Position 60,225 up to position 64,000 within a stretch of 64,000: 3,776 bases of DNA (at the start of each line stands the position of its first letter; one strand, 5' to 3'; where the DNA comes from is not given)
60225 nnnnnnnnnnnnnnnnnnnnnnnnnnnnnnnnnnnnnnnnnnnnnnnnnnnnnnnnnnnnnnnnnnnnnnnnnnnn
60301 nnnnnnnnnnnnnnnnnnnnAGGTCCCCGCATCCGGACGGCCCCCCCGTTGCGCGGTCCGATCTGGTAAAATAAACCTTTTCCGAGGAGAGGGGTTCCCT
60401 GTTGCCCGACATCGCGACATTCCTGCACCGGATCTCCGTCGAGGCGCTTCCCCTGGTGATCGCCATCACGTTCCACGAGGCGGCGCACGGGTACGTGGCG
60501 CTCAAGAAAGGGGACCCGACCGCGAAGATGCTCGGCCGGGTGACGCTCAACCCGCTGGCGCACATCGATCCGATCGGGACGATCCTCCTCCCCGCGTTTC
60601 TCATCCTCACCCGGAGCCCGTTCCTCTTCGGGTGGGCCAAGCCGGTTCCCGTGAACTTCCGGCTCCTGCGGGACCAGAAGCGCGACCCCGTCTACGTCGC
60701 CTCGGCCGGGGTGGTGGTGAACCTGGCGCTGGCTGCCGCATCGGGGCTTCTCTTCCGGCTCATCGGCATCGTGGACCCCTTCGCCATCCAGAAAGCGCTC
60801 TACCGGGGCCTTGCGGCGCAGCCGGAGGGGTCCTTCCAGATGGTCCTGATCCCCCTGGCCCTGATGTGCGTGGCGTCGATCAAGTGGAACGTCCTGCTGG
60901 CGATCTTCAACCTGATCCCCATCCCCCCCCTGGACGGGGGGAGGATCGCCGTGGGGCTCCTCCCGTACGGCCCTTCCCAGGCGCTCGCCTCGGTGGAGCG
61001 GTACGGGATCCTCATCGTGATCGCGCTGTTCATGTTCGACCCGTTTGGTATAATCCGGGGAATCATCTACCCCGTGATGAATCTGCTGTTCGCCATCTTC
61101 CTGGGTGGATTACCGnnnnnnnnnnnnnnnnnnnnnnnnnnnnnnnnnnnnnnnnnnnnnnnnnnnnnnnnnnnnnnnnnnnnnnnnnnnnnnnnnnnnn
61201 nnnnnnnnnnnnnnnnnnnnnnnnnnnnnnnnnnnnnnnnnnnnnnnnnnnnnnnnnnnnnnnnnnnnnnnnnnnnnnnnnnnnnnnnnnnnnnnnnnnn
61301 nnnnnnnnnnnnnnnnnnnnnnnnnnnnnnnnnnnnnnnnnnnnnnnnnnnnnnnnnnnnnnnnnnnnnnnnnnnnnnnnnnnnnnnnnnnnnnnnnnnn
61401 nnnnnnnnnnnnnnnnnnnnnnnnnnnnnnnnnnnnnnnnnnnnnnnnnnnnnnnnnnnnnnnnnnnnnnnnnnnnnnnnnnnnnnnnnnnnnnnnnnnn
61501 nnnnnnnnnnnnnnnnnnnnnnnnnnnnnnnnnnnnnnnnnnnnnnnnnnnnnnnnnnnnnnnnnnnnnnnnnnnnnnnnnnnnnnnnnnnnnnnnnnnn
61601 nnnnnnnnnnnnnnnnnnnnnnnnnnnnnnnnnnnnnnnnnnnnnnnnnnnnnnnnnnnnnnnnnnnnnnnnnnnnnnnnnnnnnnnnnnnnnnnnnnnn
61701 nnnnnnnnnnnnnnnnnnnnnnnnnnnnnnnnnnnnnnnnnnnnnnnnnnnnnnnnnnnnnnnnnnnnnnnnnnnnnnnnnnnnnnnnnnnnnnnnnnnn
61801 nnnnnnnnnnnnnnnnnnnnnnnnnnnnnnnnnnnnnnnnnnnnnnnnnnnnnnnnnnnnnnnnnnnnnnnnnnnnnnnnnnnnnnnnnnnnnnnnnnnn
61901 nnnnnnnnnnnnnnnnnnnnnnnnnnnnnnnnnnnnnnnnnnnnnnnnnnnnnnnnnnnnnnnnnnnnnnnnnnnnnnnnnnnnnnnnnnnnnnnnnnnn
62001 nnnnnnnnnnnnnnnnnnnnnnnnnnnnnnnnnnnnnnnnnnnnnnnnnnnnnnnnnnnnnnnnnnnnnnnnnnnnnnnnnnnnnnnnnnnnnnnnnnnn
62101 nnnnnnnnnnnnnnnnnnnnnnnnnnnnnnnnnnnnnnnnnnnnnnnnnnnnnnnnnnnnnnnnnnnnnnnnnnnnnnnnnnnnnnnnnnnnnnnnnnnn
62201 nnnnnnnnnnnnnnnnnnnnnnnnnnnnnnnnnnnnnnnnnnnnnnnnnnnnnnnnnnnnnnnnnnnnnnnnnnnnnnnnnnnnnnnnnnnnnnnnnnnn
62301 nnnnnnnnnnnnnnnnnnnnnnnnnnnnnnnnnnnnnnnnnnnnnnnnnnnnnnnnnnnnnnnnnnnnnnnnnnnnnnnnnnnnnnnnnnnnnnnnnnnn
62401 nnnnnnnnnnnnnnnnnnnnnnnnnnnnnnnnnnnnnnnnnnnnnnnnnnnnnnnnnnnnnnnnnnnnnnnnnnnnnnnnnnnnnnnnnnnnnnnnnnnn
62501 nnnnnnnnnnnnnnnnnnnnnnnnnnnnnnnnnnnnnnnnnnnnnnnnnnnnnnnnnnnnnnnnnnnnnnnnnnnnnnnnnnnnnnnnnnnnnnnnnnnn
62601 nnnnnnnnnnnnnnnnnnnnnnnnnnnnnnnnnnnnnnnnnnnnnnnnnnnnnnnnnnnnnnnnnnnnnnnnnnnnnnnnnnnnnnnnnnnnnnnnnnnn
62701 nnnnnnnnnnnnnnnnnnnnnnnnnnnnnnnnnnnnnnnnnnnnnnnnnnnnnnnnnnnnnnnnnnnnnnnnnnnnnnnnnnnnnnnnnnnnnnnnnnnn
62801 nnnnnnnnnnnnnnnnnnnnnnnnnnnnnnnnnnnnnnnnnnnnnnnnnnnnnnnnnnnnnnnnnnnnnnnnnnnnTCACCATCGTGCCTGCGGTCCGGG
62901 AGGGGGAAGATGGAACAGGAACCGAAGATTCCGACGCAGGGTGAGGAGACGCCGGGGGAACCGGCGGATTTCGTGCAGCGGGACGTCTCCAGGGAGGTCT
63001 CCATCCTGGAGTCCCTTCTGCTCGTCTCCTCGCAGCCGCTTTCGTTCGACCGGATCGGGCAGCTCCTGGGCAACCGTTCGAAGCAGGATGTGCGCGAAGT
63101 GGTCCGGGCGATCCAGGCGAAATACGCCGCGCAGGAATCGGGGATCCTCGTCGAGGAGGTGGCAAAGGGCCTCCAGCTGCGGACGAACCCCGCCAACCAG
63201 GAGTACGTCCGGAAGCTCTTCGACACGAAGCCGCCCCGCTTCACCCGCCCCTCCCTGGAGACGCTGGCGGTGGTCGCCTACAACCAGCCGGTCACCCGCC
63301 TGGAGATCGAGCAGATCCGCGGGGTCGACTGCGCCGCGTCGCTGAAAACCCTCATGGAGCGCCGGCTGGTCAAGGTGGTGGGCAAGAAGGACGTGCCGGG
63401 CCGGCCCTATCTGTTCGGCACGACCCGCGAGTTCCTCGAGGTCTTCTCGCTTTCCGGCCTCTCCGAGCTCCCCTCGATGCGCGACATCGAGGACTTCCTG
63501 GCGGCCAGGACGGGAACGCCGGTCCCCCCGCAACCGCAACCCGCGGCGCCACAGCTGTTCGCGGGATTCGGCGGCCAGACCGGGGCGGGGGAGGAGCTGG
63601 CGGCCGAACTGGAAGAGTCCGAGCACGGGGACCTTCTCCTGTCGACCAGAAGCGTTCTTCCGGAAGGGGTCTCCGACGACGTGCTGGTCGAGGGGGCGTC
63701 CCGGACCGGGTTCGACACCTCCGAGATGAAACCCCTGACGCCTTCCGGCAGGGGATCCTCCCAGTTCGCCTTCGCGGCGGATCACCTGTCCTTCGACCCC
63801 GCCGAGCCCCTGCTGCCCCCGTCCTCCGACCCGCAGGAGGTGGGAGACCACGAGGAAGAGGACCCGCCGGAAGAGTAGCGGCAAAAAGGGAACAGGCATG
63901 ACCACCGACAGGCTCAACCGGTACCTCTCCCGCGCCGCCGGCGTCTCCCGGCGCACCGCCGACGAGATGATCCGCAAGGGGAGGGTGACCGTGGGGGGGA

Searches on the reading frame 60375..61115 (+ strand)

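Call 39: search_protein_families(library=pfam, proteins=[window:60375-61115:+], max_evalue=0.0001)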
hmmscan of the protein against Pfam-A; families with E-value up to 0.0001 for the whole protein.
window:60375-61115:+ (247 aa): 1 family
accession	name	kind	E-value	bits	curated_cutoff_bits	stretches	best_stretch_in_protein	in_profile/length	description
PF02163.28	Peptidase_M50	-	1.6e-08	34.6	27.2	1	24-217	3-216/221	Peptidase family M50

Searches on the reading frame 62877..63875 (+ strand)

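Call 39: search_protein_families(library=pfam, proteins=[window:62877-63875:+], max_evalue=0.0001)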
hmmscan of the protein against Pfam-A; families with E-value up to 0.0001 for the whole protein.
window:62877-63875:+ (333 aa): 1 family
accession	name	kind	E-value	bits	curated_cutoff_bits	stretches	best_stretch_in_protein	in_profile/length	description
PF04079.22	SMC_ScpB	-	6.7e-51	172.5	27.4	1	43-200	2-159/160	Segregation and condensation complex subunit ScpB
